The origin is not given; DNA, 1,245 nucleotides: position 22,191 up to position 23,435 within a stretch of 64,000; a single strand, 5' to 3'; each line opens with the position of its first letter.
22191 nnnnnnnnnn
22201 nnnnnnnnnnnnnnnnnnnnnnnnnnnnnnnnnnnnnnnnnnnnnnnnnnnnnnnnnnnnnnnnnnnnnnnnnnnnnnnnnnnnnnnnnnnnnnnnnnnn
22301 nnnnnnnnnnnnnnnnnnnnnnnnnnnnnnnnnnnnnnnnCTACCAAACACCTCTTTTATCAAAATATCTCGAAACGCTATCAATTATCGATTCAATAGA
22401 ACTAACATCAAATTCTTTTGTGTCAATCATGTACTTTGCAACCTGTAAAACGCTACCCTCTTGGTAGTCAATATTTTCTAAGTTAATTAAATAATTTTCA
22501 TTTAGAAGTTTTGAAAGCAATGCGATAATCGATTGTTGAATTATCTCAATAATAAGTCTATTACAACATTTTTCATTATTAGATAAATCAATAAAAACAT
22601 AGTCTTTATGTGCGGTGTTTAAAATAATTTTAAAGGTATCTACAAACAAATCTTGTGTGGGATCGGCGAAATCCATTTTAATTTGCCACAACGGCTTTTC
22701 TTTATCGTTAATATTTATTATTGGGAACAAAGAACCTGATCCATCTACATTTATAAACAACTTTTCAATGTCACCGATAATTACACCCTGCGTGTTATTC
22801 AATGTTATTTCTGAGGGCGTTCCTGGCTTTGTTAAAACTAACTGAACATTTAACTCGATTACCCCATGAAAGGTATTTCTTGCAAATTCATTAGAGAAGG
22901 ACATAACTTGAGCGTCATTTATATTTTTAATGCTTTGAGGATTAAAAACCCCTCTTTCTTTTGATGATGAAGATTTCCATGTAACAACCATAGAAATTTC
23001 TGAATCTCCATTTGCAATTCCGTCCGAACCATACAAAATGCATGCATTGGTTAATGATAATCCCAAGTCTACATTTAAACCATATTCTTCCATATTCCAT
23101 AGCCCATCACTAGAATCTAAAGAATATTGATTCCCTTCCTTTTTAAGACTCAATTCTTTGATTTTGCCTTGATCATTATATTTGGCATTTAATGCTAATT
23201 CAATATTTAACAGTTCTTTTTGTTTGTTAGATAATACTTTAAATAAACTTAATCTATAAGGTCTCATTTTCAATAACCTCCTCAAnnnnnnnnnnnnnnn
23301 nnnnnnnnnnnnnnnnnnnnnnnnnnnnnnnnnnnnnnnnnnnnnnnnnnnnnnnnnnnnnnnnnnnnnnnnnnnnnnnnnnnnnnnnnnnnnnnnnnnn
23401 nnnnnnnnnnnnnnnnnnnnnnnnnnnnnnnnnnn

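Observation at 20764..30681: Eight-gene coupled operon (orphan, Dcm, Dcm, Z1 NTPase, GHKL/MORC-like ATPase, orphan, orphan, PD-(D/E)XK): candidate uncharacterised methylation-linked defence system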

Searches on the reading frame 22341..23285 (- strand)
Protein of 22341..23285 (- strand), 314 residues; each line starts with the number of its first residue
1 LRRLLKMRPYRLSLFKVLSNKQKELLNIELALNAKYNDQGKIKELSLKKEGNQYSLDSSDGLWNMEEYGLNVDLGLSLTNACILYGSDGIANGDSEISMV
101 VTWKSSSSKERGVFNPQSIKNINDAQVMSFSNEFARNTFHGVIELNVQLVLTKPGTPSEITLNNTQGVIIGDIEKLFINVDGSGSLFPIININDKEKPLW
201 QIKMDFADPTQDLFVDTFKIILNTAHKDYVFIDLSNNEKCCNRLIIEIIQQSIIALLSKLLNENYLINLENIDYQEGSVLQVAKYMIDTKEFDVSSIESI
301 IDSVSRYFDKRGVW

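Call 4: search_protein_families(library=pfam, proteins=[window:22341-23285:-], max_evalue=0.1)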
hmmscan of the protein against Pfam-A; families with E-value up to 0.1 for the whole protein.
window:22341-23285:- (314 aa): 0 families

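Call 5: search_protein_families(library=padloc, proteins=[window:22341-23285:-], max_evalue=0.1)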
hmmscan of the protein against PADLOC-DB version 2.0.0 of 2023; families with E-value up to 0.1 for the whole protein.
window:22341-23285:- (314 aa): 0 families

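Call 6: search_protein_families(library=ncbifam, proteins=[window:22341-23285:-], max_evalue=0.1)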
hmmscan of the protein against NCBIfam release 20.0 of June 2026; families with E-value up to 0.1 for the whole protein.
window:22341-23285:- (314 aa): 0 families

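Call 19: find_homologous_proteins(query=window:22341-23267:-)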
Query window:22341-23267:- (308 aa): 6 proteins with E <= 0.001 among 1557 candidates.
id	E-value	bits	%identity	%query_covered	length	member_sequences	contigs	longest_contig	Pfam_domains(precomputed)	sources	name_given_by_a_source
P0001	4.2e-197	671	100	100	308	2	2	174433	-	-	-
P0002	3.8e-141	488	72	100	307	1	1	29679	-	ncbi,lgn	-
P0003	2.9e-137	475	70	100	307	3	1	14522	-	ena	-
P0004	4.4e-133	461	68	100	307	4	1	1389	-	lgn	-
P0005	1.6e-117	410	63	100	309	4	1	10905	-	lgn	-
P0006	1.3e-114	401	61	100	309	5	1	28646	-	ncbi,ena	-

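Call 21: find_encoding_contigs(protein=P0006, flank=10000, max_places=3)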
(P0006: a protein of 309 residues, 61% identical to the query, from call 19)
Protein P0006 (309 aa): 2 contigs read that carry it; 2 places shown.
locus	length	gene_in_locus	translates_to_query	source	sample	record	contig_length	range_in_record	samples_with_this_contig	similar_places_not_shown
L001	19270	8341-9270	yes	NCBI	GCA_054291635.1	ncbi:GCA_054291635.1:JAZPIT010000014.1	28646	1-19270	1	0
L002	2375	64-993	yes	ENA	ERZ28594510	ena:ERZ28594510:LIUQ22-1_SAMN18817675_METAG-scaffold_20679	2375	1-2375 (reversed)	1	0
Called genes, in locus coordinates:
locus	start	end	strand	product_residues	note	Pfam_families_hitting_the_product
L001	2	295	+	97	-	?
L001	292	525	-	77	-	-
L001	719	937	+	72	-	PF01381:HTH_3 (weak), PF13443:HTH_26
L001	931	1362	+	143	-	-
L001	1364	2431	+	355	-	PF00145:DNA_methylase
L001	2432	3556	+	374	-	PF00145:DNA_methylase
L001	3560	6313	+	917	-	PF10593:Z1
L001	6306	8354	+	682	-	-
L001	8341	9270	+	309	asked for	-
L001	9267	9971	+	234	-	PF19866:DUF6339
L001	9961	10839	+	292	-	PF14390:DUF4420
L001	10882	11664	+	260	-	-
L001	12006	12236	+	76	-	-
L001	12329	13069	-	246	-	PF00106:adh_short, PF01370:Epimerase (weak), PF08659:KR, PF13561:adh_short_C2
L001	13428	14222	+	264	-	-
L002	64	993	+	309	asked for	-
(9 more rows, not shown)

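Call 22: find_encoding_contigs(protein=P0002, flank=10000, max_places=3)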
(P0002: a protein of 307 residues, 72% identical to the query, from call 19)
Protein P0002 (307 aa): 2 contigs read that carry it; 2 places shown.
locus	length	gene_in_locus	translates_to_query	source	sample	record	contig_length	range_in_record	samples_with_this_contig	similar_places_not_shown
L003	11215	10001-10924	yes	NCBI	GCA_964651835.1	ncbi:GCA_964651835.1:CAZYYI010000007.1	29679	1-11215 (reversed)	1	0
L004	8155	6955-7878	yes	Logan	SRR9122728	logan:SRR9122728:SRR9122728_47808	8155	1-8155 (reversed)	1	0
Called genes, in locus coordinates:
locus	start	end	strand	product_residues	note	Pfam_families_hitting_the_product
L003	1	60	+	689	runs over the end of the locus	PF01554:MatE, PF13189:Cytidylate_kin2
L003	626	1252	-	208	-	-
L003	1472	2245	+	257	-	PF01844:HNH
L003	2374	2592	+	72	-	PF01381:HTH_3 (weak), PF13443:HTH_26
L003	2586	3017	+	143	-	-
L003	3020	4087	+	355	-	PF00145:DNA_methylase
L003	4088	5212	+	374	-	PF00145:DNA_methylase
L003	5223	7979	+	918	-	PF10593:Z1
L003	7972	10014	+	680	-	-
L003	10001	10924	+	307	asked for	-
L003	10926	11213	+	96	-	?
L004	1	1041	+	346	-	?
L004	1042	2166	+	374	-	PF00145:DNA_methylase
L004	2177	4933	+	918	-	PF10593:Z1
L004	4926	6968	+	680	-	-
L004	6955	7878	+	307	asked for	-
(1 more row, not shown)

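Call 36: search_protein_representatives(protein=window:22341-23267:-)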
Query: 308 residues. Proteins with E-value up to 0.001 (for the whole library): 512; up to 1e-10: 396; up to 1e-30: 49. The best 150 are listed.
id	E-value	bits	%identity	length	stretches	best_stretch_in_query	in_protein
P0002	1.2e-141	487.5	72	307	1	1-307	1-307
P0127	3.7e-67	243.1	43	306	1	5-307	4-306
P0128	5.2e-44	167.1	35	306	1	6-306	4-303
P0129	1.1e-39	152.9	32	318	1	5-306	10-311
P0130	2.9e-38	148.2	34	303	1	7-306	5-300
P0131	3.1e-38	148.2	32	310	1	38-305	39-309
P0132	2.1e-37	145.4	33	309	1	5-305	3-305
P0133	2.8e-37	145.0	34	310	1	25-303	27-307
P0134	4.7e-37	144.3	33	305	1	35-300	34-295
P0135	5.7e-37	144.0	33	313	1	44-304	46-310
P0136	1.7e-36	142.5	34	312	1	31-304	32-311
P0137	3.6e-36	141.4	32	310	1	36-297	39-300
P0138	9.0e-36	140.1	34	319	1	30-306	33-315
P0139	1.2e-35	139.7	30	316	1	37-303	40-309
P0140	1.3e-35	139.5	29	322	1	40-305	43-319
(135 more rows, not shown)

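Call 40: search_protein_families(library=pfam, alignment_id=A2, max_evalue=0.01)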
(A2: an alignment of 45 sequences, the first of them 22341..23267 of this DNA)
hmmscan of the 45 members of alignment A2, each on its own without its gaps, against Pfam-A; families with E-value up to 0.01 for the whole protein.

A. member 1, window:22341-23267:- (308 aa): 0 families

B. families by the number of members that match (of 45 scanned): 1 family
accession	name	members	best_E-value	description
PF09174.15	Maf1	1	0.0053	Maf1 regulator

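Call 49: predict_structure(alignment_id=A2)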
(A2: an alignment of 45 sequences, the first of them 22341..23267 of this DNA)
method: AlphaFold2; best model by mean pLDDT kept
length: 308 residues; sequences in the alignment: 45
mean_pLDDT: 91.1   pTM: 0.61
mean pLDDT of the five models: 91.1, 90.2, 90.1, 90.0, 89.7
residues with pLDDT >= 90: 221; 70-90: 73; 50-70: 5; < 50: 9
segments of 3 or more residues with pLDDT < 50: 1-4, 177-179
pLDDT, mean of each block of 10 residues (from residue 1): 64 96 97 95 91 87 96 97 96 96 92 97 97 90 98 92 96 71 89 97 92 95 89 87 95 96 88 91 91 96 67
secondary structure, 60 per line:
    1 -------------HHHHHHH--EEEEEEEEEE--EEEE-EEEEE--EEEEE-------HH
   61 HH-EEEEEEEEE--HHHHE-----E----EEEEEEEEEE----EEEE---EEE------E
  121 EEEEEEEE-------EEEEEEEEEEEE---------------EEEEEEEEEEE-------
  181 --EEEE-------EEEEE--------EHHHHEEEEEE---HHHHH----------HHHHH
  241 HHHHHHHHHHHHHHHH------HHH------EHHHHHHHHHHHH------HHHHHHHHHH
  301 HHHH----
elements in order: H14-20 E23-32 E35-38 E40-44 E47-51 H59-62 E64-72 H75-78 E90-99 E104-107 E111-113 E120-128 E136-147 E163-173 E183-186 E194-198 H208-211 E212-217 H221-225 H236-256 H273-284 H291-304

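Call 53: fold_search(model_id=the predicted structure, library=pdb)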
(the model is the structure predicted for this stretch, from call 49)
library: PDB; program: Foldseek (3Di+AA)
matches with E <= 10: 1570; with E <= 0.001: 0
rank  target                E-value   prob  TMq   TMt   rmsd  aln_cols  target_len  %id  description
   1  5dca_A                1.8e-03  0.97  0.22  0.04   8.5       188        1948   13  Crystal structure of yeast full length Brr2 in complex with Prp8 Jab1 domain (released 2015-12-16)
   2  1tza_A                1.9e-03  0.95  0.21  0.37   8.6       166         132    7  X-ray structure of Northeast Structural Genomics Consortium target SoR45 (released 2004-07-27)
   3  6h6a_G                2.1e-03  0.93  0.25  0.39   8.1       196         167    8  Crystal structure of UNC119 in complex with LCK peptide (released 2018-09-26)
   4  9hmc_A                2.4e-03  0.97  0.25  0.43   7.3       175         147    8  Crystal structure of PDE6D in complex with compound 5e (released 2025-12-24)
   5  5ml2                  3.2e-03  0.97  0.26  0.45   6.6       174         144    9  The crystal structure of PDE6D in complex with inhibitor-3 (released 2017-02-01)
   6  5tb5_D                3.2e-03  0.97  0.26  0.46   6.4       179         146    9  Crystal structure of full-length farnesylated and methylated KRAS4b in complex with PDE-delta (crystal form I - with p (released 2016-11-02)
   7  5f2u_B                3.2e-03  0.97  0.26  0.45   7.2       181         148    9  Structure of Fully modified farnesylated INPP5E Peptide in complex with PDE6D (released 2016-04-13)
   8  4jhp_B                3.6e-03  0.97  0.26  0.46   7.2       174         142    9  The crystal structure of the RPGR RCC1-like domain in complex with PDE6D (released 2013-04-17)
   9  9gkg_D                3.8e-03  0.98  0.28  0.46   7.0       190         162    6  Crystal structure of UNC119 in complex with Squarunkin A (released 2025-01-15)
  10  5tb5_B                3.8e-03  0.97  0.26  0.45   6.5       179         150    9  Crystal structure of full-length farnesylated and methylated KRAS4b in complex with PDE-delta (crystal form I - with p (released 2016-11-02)
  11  6h6a_D                3.8e-03  0.97  0.27  0.43   6.5       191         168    8  Crystal structure of UNC119 in complex with LCK peptide (released 2018-09-26)
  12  7qjk_AAA              3.8e-03  0.97  0.26  0.45   6.8       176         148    9  Crystal structure of PDE6D in complex with Compound-2 (released 2022-01-26)
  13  3im2                  4.0e-03  0.87  0.21  0.20   8.3       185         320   13  Structure of the C-terminal Sec63 unit of yeast Brr2, P41212 Form (released 2009-08-25)
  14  5m52_A                4.0e-03  0.87  0.21  0.05   8.0       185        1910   13  Crystal structure of yeast Brr2 full-lenght in complex with Prp8 Jab1 domain (released 2016-12-07)
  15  1ksj_B                4.3e-03  0.97  0.25  0.47   7.0       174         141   11  Complex of Arl2 and PDE delta, Crystal Form 2 (SeMet) (released 2002-05-08)
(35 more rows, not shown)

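Call 102: fold_search(model_id=the predicted structure, library=viral)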
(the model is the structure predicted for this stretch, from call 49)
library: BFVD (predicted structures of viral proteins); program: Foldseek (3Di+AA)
matches with E <= 10: 1026; with E <= 0.001: 5
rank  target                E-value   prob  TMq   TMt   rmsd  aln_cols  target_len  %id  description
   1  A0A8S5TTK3            1.1e-05  1.00  0.22  0.35  10.6       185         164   12  Uncharacterized protein [Siphoviridae sp. ct5jB2]
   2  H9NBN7                4.0e-04  0.98  0.25  0.16  11.5       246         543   11  (no name in the UniProt tables at hand)
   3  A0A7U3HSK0            7.2e-04  0.99  0.22  0.35   7.4       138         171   10  (no name in the UniProt tables at hand)
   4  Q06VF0                7.2e-04  0.99  0.22  0.39   8.2       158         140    8  (no name in the UniProt tables at hand)
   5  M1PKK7                7.6e-04  1.00  0.27  0.50   6.7       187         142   11  (no name in the UniProt tables at hand)
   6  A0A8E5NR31            1.6e-03  1.00  0.27  0.23   9.0       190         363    9  (no name in the UniProt tables at hand)
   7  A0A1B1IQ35            1.6e-03  0.97  0.19  0.23   8.9       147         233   13  (no name in the UniProt tables at hand)
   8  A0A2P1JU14            2.0e-03  1.00  0.26  0.51   8.2       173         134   13  Uncharacterized protein [Anoxybacillus phage A403]
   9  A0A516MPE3            2.2e-03  0.98  0.20  0.35   8.6       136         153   12  (no name in the UniProt tables at hand)
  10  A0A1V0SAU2            2.5e-03  0.93  0.19  0.16  15.3       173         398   13  Uncharacterized protein [Catovirus CTV1]
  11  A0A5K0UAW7            2.5e-03  0.41  0.18  0.15  21.3       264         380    8  Ig family protein [Yasminevirus sp. GU-2018]
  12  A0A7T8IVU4            3.2e-03  0.99  0.23  0.41  12.9       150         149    9  (no name in the UniProt tables at hand)
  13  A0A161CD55            3.8e-03  0.87  0.17  0.34   7.9       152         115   11  Uncharacterized protein [Mocis latipes granulovirus]
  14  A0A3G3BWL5            4.8e-03  0.91  0.25  0.37   7.4       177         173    9  (no name in the UniProt tables at hand)
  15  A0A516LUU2            5.4e-03  0.92  0.20  0.35   7.7       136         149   12  (no name in the UniProt tables at hand)
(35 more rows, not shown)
